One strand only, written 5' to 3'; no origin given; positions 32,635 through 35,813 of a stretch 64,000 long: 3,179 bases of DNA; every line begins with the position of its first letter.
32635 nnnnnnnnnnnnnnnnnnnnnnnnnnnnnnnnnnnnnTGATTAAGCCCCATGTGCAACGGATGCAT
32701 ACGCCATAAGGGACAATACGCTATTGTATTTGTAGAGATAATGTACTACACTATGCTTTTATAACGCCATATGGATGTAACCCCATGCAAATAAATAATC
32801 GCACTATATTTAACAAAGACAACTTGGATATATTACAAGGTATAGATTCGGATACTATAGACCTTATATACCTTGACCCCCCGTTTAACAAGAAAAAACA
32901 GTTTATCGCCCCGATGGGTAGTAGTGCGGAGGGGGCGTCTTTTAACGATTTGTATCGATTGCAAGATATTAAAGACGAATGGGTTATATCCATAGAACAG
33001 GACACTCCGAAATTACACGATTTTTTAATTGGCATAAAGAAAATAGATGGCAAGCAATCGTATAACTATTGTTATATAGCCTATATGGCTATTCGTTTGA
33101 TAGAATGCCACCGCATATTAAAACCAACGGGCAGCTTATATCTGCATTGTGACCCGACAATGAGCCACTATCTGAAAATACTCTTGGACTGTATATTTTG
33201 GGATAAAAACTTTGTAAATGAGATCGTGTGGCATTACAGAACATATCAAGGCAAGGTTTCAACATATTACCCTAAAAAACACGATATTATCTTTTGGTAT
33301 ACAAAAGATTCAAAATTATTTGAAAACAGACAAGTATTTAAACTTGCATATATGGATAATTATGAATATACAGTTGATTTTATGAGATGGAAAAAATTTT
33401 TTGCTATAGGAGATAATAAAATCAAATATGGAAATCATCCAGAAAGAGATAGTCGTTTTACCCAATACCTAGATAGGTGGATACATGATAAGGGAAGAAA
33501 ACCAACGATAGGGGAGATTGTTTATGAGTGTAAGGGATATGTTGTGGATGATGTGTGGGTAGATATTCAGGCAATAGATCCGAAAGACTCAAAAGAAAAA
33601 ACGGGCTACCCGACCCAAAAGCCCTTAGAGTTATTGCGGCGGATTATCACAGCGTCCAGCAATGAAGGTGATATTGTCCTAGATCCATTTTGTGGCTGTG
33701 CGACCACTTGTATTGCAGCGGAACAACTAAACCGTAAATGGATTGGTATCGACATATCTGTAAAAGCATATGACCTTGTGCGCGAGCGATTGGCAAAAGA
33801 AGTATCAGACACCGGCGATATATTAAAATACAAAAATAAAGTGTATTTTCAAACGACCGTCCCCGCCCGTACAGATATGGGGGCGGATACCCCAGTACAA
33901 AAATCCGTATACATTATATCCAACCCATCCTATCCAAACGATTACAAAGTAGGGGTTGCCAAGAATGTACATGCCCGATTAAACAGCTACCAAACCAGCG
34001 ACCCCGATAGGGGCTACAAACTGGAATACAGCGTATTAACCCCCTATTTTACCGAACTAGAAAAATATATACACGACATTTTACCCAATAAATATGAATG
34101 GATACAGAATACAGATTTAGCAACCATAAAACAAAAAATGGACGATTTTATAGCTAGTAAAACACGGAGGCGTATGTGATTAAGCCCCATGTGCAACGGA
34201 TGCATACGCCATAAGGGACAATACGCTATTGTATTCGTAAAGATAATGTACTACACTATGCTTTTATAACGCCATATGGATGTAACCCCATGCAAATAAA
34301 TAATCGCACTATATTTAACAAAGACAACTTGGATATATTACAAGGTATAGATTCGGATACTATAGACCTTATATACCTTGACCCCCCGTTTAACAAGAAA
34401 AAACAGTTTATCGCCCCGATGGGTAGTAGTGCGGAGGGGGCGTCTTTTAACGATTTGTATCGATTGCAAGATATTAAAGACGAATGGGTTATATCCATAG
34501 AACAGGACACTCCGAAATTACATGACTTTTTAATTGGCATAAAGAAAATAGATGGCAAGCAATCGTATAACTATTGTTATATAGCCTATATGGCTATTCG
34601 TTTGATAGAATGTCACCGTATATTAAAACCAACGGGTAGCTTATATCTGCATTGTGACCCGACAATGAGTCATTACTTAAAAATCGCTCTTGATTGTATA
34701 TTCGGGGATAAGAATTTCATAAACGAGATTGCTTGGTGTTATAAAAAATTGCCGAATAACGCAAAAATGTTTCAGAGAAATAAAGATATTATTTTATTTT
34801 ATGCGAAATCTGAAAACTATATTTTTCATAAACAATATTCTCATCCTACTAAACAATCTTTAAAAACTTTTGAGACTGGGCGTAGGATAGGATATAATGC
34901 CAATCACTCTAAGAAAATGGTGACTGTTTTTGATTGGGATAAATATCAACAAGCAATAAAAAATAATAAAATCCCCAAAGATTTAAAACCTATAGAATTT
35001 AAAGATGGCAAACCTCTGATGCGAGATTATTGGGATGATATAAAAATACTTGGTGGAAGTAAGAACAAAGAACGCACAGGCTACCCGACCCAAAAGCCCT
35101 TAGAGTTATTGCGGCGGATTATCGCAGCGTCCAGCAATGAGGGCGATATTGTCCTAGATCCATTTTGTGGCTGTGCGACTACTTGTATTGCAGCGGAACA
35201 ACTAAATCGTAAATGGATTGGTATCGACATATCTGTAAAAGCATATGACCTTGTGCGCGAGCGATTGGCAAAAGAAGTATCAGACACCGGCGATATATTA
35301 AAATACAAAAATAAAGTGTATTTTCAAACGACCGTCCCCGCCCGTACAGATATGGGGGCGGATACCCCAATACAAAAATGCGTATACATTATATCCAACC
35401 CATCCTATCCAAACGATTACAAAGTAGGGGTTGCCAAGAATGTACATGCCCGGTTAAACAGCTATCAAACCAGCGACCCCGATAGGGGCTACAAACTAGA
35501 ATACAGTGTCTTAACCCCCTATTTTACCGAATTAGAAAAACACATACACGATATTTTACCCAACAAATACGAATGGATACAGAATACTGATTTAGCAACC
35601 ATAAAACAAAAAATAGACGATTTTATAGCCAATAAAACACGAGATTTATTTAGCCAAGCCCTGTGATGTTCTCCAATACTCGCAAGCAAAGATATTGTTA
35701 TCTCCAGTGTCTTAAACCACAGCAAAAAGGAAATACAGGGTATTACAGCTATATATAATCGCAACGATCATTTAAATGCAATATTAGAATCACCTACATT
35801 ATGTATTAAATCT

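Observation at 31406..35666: Tandem array of three MTase-GIY-YIG(T5orf172) fusion genes with swappable target-recognition cassettes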

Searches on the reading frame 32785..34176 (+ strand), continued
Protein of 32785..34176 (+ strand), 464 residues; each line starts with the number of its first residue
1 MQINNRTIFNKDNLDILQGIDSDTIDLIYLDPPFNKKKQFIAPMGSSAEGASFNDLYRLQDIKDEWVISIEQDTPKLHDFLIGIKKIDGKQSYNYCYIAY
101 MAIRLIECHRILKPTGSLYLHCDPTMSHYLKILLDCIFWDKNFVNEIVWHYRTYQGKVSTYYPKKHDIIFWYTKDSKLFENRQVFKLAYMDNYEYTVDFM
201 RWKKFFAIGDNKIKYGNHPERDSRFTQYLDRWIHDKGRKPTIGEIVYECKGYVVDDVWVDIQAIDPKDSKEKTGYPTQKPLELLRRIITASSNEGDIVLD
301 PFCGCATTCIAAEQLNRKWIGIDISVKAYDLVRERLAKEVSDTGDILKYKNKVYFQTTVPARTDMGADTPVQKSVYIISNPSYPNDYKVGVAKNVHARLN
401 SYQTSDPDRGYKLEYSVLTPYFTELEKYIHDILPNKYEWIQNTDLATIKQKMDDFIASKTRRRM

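Call 57: search_protein_families(library=padloc, proteins=[window:32785-34176:+], max_evalue=0.001)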
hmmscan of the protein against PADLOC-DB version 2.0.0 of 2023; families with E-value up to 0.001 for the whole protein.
window:32785-34176:+ (464 aa): 70 families (the best 25 are shown)
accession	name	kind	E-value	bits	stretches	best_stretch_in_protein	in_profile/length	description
PDLC03339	MTase_II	-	2.8e-54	182.4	3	243-357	178-292/399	Type II methyltransferase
PDLC03300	MTase_II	-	8.6e-52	174.1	3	210-342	155-282/302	Type II methyltransferase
PDLC03371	MTase_II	-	1.7e-42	143.8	1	4-340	9-256/260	Type II methyltransferase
PDLC03354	MTase_II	-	2.5e-41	140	2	248-343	301-389/425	Type II methyltransferase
PDLC03299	MTase_II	-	3.2e-37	126.6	3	268-340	189-263/296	Type II methyltransferase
PDLC03635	MTase_III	-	6e-31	105.9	2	97-200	268-373/708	Type III methyltransferase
PDLC03636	MTase_III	-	1.5e-30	104.5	2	269-342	338-411/575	Type III methyltransferase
PDLC03633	MTase_III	-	5.7e-30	102.6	2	271-338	288-355/616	Type III methyltransferase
PDLC03238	MTase_II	-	1e-29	101.8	2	249-356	280-386/428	Type II methyltransferase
PDLC03638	MTase_III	-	1.2e-26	91.3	1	96-340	430-681/816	Type III methyltransferase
PDLC03265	MTase_II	-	1.6e-26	91.5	2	272-337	264-329/333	Type II methyltransferase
PDLC03216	MTase_II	-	3.1e-26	90.2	1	267-360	186-279/364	Type II methyltransferase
PDLC03644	MTase_III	-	1.6e-25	87.9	2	74-186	85-198/542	Type III methyltransferase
PDLC03353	MTase_II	-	4e-23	80.3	1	262-339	176-253/260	Type II methyltransferase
PDLC03387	MTase_II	-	1e-22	78.7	1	144-342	143-281/289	Type II methyltransferase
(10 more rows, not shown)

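Call 66: find_related_loci(query=A2, collection=viral_contigs, flank=6000)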
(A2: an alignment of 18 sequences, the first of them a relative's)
Query A2 (464 aa) in viral_contigs; peptide patterns used: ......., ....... (x = any residue, [..] = any of these).
599 stretches matched a pattern (row limit reached: there are more); 555 encode a relative of the query (tblastn E <= 1e-3); the best 80 are kept; 80 distinct loci.
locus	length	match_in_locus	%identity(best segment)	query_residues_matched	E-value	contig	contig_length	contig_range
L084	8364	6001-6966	43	5-366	8e-85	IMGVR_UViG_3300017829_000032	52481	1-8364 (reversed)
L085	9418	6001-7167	42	1-365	9e-82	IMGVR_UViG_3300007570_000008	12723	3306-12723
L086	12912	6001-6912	45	3-341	3e-78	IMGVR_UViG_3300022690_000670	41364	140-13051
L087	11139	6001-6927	42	8-336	7e-70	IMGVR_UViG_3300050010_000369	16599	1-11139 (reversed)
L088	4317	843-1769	42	8-336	6e-70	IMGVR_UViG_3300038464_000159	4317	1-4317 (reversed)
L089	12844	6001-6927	42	8-336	8e-70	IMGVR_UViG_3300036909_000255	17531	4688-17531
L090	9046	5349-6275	42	8-336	7e-70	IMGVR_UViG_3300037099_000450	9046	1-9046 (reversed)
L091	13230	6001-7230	35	8-406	7e-68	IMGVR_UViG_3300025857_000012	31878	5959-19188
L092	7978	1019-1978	40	2-336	5e-68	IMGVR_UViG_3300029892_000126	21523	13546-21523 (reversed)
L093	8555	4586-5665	38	8-336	3e-67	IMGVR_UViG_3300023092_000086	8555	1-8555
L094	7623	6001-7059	39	12-341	7e-69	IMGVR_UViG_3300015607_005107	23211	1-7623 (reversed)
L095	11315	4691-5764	38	8-336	5e-66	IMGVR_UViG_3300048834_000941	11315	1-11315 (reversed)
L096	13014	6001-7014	40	8-342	5e-66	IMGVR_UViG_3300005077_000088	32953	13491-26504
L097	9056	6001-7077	38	2-336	4e-66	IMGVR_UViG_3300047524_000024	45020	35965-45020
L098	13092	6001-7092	38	8-336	4e-66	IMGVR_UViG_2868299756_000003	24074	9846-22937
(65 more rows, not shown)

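Call 72: search_protein_families(library=pfam, proteins=[L003:9028-9981:+, L024:8812-9819:+, L026:8670-9689:+, L020:11938-13821:-, L015:15173-15967:-, L022:12962-13747:-, L021:8921-9784:+, L022:5039-6034:+], max_evalue=0.001)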
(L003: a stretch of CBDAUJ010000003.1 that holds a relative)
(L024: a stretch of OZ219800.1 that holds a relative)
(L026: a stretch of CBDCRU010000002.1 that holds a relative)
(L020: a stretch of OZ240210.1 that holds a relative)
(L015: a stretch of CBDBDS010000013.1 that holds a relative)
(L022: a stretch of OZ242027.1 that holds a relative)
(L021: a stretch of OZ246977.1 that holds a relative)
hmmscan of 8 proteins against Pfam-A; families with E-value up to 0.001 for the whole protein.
L003:9028-9981:+ (318 aa): 2 families
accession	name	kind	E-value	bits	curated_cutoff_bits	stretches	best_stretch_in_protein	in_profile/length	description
PF12762.13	DDE_Tnp_IS1595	-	1.8e-33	116.2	27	1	148-288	3-153/153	ISXO2-like transposase domain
PF12760.12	Zn_ribbon_IS1595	-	1.9e-07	31.4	25.4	1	33-79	1-45/46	Transposase zinc-ribbon domain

L024:8812-9819:+ (336 aa): 2 families
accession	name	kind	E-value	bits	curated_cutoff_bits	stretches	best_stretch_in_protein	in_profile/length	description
PF12762.13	DDE_Tnp_IS1595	-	9.3e-45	152.8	27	1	145-289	2-151/153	ISXO2-like transposase domain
PF12760.12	Zn_ribbon_IS1595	-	1.2e-06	28.8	25.4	1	31-76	2-45/46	Transposase zinc-ribbon domain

L026:8670-9689:+ (340 aa): 3 families
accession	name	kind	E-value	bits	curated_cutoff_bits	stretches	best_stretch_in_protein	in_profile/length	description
PF12762.13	DDE_Tnp_IS1595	-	2e-39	135.5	27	1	156-298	3-149/153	ISXO2-like transposase domain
PF12760.12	Zn_ribbon_IS1595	-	3.3e-08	33.8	25.4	1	41-85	1-44/46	Transposase zinc-ribbon domain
PF03686.19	UPF0146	-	0.00088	19.6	26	0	175-246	11-80/129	Uncharacterised protein family (UPF0146)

L020:11938-13821:- (628 aa): 2 families
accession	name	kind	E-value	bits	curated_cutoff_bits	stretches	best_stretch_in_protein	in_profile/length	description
PF12762.13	DDE_Tnp_IS1595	-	5.7e-39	134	27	1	447-585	3-149/153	ISXO2-like transposase domain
PF01420.25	Methylase_S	-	6.3e-11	43.2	22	1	74-176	61-159/168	Type I restriction modification DNA specificity domain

L015:15173-15967:- (265 aa): 4 families
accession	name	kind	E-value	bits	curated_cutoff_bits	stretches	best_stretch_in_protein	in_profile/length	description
PF13561.12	adh_short_C2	-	1.4e-47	162.7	27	1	18-258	6-234/236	Enoyl-(Acyl carrier protein) reductase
PF00106.31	adh_short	-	3.4e-43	147.8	26.6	1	9-198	1-189/195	short chain dehydrogenase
PF08659.16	KR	-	1.5e-06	28.7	22.6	1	12-121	4-116/180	KR domain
PF02882.25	THF_DHG_CYH_C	-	0.00023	21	27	1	6-75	34-105/160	Tetrahydrofolate dehydrogenase/cyclohydrolase, NAD(P)-binding domain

L022:12962-13747:- (262 aa): 3 families
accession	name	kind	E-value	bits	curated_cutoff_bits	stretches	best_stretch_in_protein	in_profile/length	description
PF13561.12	adh_short_C2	-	2.2e-66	224.3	27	1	26-260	3-236/236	Enoyl-(Acyl carrier protein) reductase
PF00106.31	adh_short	-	4.9e-56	189.7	26.6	1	18-211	1-193/195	short chain dehydrogenase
PF08659.16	KR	-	3.2e-11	43.9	22.6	1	20-179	3-161/180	KR domain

L021:8921-9784:+ (288 aa): 5 families
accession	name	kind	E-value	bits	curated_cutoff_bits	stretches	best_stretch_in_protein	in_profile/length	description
PF00005.33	ABC_tran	-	1.6e-30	106.9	25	1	53-201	2-137/137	ABC transporter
PF13304.12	AAA_21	-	2.2e-09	38.3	27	1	169-231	234-302/304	AAA domain, putative AbiEii toxin, Type IV TA system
PF02463.25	SMC_N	-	2.1e-05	24.5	40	1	62-218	24-186/220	RecF/RecN/SMC N terminal domain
PF13191.12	AAA_16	-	0.00047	21.1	32.6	1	58-112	18-73/167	AAA ATPase domain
PF13401.12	AAA_22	-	0.00051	20.8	27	0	61-203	4-96/130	AAA domain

L022:5039-6034:+ (332 aa): 2 families
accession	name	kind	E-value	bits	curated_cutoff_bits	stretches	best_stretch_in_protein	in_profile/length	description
PF00005.33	ABC_tran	-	2.9e-26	93.1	25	1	34-193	2-137/137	ABC transporter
PF08352.17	oligo_HPY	-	1.1e-21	77.4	27.1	1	244-308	1-65/65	Oligopeptide/dipeptide transporter, C-terminal region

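Call 84: search_solved_structures(query=window:32785-34176:+, max_evalue=0.00001)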
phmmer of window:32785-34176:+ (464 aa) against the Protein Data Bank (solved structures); distinct sequences matched with E-value up to 0.00001: 14.
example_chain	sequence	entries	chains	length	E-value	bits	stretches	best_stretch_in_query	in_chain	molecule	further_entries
6pbd_A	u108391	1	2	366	1.3e-15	60.4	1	272-347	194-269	Modification methylase CcrMI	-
9c3u_A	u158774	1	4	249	3.6e-15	58.9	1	250-335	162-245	Methyltransferase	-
8urk_A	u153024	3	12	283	5.5e-15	58.3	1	250-335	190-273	Methyltransferase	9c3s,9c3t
6k0w_B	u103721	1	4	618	2.5e-13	52.8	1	7-177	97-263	Adenine specific DNA methyltransferase (Mod)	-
8s9m_A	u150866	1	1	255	1.2e-12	50.6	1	268-341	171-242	DNA cytosine-N4 methyltransferase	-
8s9n_A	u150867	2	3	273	1.7e-12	50.1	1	268-341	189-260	DNA cytosine-N4 methyltransferase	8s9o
5hek_A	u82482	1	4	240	6.7e-12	48.1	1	270-336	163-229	Adenine specific DNA methyltransferase (DpnA)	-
5hfj_A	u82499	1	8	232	7.1e-12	48.1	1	270-336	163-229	Adenine specific DNA methyltransferase (DpnA)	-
1nw8_A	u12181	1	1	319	4.5e-11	45.4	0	268-326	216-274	MODIFICATION METHYLASE RSRI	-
1eg2_A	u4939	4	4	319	4.7e-11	45.4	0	268-326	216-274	MODIFICATION METHYLASE RSRI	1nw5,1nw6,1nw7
1g60_A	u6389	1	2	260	4.9e-11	45.3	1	272-327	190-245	Adenine-specific Methyltransferase MboIIA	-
2zie_A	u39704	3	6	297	3.2e-10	42.6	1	272-341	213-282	Putative modification methylase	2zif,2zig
4zcf_A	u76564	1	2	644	3.6e-08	35.8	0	8-177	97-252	Restriction endonuclease EcoP15I, modification subunit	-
7dsu_A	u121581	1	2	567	1.6e-06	30.4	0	104-170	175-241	Mbo45V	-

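Call 103: search_protein_families(library=pfam, proteins=[P0034], max_evalue=0.001)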
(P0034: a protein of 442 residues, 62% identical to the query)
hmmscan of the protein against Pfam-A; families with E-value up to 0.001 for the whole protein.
P0034 (442 aa): 7 families
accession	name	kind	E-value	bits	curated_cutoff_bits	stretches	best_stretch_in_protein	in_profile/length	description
PF01555.25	N6_N4_Mtase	-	4.1e-46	158.1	26.7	1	27-329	1-219/221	DNA methylase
PF01844.29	HNH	-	1.2e-14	54.6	21.4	1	381-426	1-47/47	HNH endonuclease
PF14279.12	HNH_5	-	1.2e-12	48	27.5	1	381-426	1-46/56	HNH endonuclease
PF13395.12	HNH_4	-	5.7e-05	23.4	22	1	391-426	16-51/54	HNH endonuclease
PF02945.21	Endonuclease_7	-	7.6e-05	23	23.6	1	369-433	14-74/82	Recombination endonuclease VII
PF02086.21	MethyltransfD12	-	0.00085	19.6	22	0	3-42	153-191/253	D12 class N6 adenine-specific DNA methyltransferase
PF03602.21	Cons_hypoth95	-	0.00089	19.4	24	0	8-40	93-127/182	Conserved hypothetical protein 95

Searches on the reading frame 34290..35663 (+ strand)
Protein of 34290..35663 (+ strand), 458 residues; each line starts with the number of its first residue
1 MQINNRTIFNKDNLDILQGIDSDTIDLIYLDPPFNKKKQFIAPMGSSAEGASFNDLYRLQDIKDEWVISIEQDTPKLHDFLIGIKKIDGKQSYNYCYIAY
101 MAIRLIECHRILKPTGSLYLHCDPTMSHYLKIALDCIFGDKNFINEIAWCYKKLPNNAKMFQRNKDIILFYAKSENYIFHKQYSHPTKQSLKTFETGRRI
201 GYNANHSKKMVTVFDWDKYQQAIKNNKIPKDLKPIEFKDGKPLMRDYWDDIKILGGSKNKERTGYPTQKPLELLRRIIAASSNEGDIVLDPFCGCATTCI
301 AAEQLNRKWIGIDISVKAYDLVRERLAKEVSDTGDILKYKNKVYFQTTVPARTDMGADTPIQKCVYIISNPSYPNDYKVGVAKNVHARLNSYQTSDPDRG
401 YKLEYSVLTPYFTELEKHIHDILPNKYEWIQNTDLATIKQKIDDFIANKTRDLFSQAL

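Call 5: search_protein_families(library=pfam, proteins=[window:34290-35663:+], max_evalue=0.01)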
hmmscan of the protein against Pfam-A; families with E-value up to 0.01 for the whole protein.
window:34290-35663:+ (458 aa): 5 families
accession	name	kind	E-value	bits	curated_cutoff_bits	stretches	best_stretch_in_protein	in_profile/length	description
PF01555.25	N6_N4_Mtase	-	2.6e-48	165.3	26.7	1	25-322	1-219/221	DNA methylase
PF10544.15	T5orf172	-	3.6e-09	37.5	20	1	364-428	2-73/101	T5orf172 domain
PF02086.21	MethyltransfD12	-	0.00014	22.1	22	0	3-66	155-217/253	D12 class N6 adenine-specific DNA methyltransferase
PF13455.12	MUG113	-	0.00029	21.8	22.3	1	377-425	1-49/73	Meiotically up-regulated gene 113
PF03602.21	Cons_hypoth95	-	0.00081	19.5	24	0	7-39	94-128/182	Conserved hypothetical protein 95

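Call 6: search_protein_families(library=ncbifam, proteins=[window:34290-35663:+], max_evalue=0.01)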
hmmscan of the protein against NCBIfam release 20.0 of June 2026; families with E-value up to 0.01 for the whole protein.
window:34290-35663:+ (458 aa): 4 families
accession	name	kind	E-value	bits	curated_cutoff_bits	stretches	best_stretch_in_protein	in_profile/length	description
NF008572.0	PRK11524.1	equivalog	7.7e-30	104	292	3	261-333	191-263/294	adenine-specific DNA-methyltransferase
NF050803.1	DnaMtaseCcrMCaul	equivalog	8.6e-22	77.5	830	1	259-334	180-255/350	adenine-specific DNA-methyltransferase CcrM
NF010253.0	PRK13699.1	subfamily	8.5e-14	51.8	244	1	262-327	141-206/226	DNA methyltransferase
TIGR01177.1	TIGR01177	hypoth_equivalog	0.0013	18.1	316.55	1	282-317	180-215/330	TIGR01177 family methyltransferase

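Call 50: find_homologous_proteins(query=window:34290-35663:+, region=145-262)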
Query window:34290-35663:+, residues 145-262 (118 aa): 50 proteins with E <= 0.001 among 86 candidates.
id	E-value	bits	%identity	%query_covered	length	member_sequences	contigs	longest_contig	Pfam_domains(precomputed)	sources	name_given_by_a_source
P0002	3.0e-74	265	100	100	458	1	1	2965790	PF10544.16,PF01555.25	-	-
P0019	9.9e-63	227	87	100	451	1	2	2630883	PF10544.16,PF13455.13,PF01555.25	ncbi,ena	-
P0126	2.6e-53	197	71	100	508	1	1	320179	PF01844.30,PF14279.13,PF01555.25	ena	-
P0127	3.9e-48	180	66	100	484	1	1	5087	PF13395.13,PF01844.30,PF14279.13,PF01555.25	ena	-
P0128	1.7e-47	178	66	100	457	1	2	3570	PF01844.30,PF14279.13,PF01555.25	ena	-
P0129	1.5e-45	172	63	100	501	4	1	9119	PF01844.30,PF01555.25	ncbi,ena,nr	ncbi:MAG: hypothetical protein F4136_13085 [Chloroflexi bacterium]|nr:hypothetical protein [Chlorofl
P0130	4.4e-45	170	64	100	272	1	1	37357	PF01555.25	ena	-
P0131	2.0e-43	165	64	100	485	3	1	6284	PF01844.30,PF14279.13,PF01555.25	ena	-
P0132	2.3e-42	162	63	100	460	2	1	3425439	PF01844.30,PF14279.13,PF01555.25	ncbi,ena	-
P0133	4.5e-42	161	64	100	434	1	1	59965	PF01844.30,PF14279.13,PF01555.25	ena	-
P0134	3.6e-41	158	59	100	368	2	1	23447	PF01844.30,PF14279.13,PF01555.25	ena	-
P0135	1.2e-40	156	59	100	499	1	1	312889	PF01555.25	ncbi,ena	-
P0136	6.4e-40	154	59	100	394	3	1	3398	PF04471.19,PF01555.25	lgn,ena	-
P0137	1.2e-39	153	58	100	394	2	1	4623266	PF04471.19,PF01555.25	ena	-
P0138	2.4e-39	152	60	100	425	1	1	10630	PF04471.19,PF01555.25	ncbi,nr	ncbi:MAG: DNA methyltransferase [Acidiferrobacterales bacterium]|nr:DNA methyltransferase [Acidiferr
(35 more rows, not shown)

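Call 57: search_protein_families(library=padloc, proteins=[window:34290-35663:+], max_evalue=0.001)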
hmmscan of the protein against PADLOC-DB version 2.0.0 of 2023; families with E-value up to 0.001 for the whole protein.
window:34290-35663:+ (458 aa): 70 families (the best 25 are shown)
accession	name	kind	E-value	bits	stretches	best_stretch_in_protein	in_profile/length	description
PDLC03339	MTase_II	-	2e-60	202.6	2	97-345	60-290/399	Type II methyltransferase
PDLC03300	MTase_II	-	4.1e-48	162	3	229-332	182-282/302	Type II methyltransferase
PDLC03354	MTase_II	-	1.6e-47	160.4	2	244-333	307-389/425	Type II methyltransferase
PDLC03371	MTase_II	-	5.3e-44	148.7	1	4-330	9-256/260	Type II methyltransferase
PDLC03299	MTase_II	-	1.1e-36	124.8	3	258-330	189-263/296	Type II methyltransferase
PDLC03636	MTase_III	-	2.8e-31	106.9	2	259-332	338-411/575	Type III methyltransferase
PDLC03635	MTase_III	-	3.8e-31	106.5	2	218-328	466-574/708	Type III methyltransferase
PDLC03638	MTase_III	-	1.7e-30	104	1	96-330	430-681/816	Type III methyltransferase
PDLC03238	MTase_II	-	2.1e-28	97.5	2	244-346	285-386/428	Type II methyltransferase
PDLC03633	MTase_III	-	3.5e-28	96.7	1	22-328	97-355/616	Type III methyltransferase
PDLC03265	MTase_II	-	6.2e-27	92.9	2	264-327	266-329/333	Type II methyltransferase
PDLC03644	MTase_III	-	9.8e-27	91.9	2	74-196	85-208/542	Type III methyltransferase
PDLC03353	MTase_II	-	1.9e-25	87.9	1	2-329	6-253/260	Type II methyltransferase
PDLC03216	MTase_II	-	2.5e-25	87.3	1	260-350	186-279/364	Type II methyltransferase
PDLC03634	MTase_III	-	4.3e-24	83.4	2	12-225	101-294/621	Type III methyltransferase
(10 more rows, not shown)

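Call 85: search_solved_structures(query=window:34290-35663:+, max_evalue=0.00001)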
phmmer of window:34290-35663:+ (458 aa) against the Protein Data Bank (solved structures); distinct sequences matched with E-value up to 0.00001: 14.
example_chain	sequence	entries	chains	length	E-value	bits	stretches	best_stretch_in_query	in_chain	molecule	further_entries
6k0w_B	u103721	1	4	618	3.4e-15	58.8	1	7-178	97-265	Adenine specific DNA methyltransferase (Mod)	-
6pbd_A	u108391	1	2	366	8.7e-15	57.5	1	262-337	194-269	Modification methylase CcrMI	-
9c3u_A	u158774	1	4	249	1.6e-14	56.7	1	257-325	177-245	Methyltransferase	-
8urk_A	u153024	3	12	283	2.4e-14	56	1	257-325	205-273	Methyltransferase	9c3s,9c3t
1g60_A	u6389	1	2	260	2.6e-13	52.6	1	265-317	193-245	Adenine-specific Methyltransferase MboIIA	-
5hfj_A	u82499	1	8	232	8.6e-12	47.6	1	259-326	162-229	Adenine specific DNA methyltransferase (DpnA)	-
5hek_A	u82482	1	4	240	8.7e-12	47.6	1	260-326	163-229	Adenine specific DNA methyltransferase (DpnA)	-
2zie_A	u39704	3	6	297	1.6e-11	46.7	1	239-331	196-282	Putative modification methylase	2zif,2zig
8s9m_A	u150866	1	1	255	6.9e-11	44.6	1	261-331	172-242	DNA cytosine-N4 methyltransferase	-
8s9n_A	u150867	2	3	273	9.6e-11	44.2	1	261-331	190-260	DNA cytosine-N4 methyltransferase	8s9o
1nw8_A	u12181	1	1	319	5.2e-10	41.7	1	246-316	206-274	MODIFICATION METHYLASE RSRI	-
1eg2_A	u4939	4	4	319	5.4e-10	41.7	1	246-316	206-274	MODIFICATION METHYLASE RSRI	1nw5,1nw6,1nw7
4zcf_A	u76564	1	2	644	8.6e-08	34.4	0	8-180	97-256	Restriction endonuclease EcoP15I, modification subunit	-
7dsu_A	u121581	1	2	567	5.9e-07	31.7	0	103-145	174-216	Mbo45V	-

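Call 103: search_protein_families(library=pfam, proteins=[P0138, P0126, P0135], max_evalue=0.001)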
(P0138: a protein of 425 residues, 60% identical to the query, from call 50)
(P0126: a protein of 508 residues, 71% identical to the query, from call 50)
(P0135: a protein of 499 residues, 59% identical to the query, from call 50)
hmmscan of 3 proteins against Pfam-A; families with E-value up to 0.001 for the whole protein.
P0138 (425 aa): 2 families
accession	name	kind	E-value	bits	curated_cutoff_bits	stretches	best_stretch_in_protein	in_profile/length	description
PF01555.25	N6_N4_Mtase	-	1.6e-42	146.4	26.7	1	15-245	17-213/221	DNA methylase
PF04471.18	Mrr_cat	-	2.3e-05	24.9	21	1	285-384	2-94/115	Restriction endonuclease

P0126 (508 aa): 5 families
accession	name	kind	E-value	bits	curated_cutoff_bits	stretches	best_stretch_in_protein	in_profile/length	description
PF01555.25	N6_N4_Mtase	-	2.2e-39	136.1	26.7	1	28-351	1-218/221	DNA methylase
PF01844.29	HNH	-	3.2e-12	46.8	21.4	1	431-474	1-45/47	HNH endonuclease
PF14279.12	HNH_5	-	2.2e-10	40.8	27.5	1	431-474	1-44/56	HNH endonuclease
PF21431.3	Col-Pyo_DNase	-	0.00021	21.9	27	1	408-467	56-116/124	Colicin/Pyocin-S2, DNase domain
PF03602.21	Cons_hypoth95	-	0.00025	21.2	24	0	24-42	110-128/182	Conserved hypothetical protein 95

P0135 (499 aa): 5 families
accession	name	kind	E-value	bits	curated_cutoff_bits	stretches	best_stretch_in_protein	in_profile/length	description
PF01555.25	N6_N4_Mtase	-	5.1e-44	151.3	26.7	1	25-328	1-220/221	DNA methylase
PF02086.21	MethyltransfD12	-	0.00012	22.3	22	0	278-328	8-59/253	D12 class N6 adenine-specific DNA methyltransferase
PF05724.17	TPMT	-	0.00027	21.1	26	1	263-326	10-74/218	Thiopurine S-methyltransferase (TPMT)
PF04471.18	Mrr_cat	-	0.00029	21.4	21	1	376-445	29-100/115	Restriction endonuclease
PF22722.2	NA-iREase1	-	0.00049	20.5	27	1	367-443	11-89/106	NACHT-associated inactive Restriction Endonuclease 1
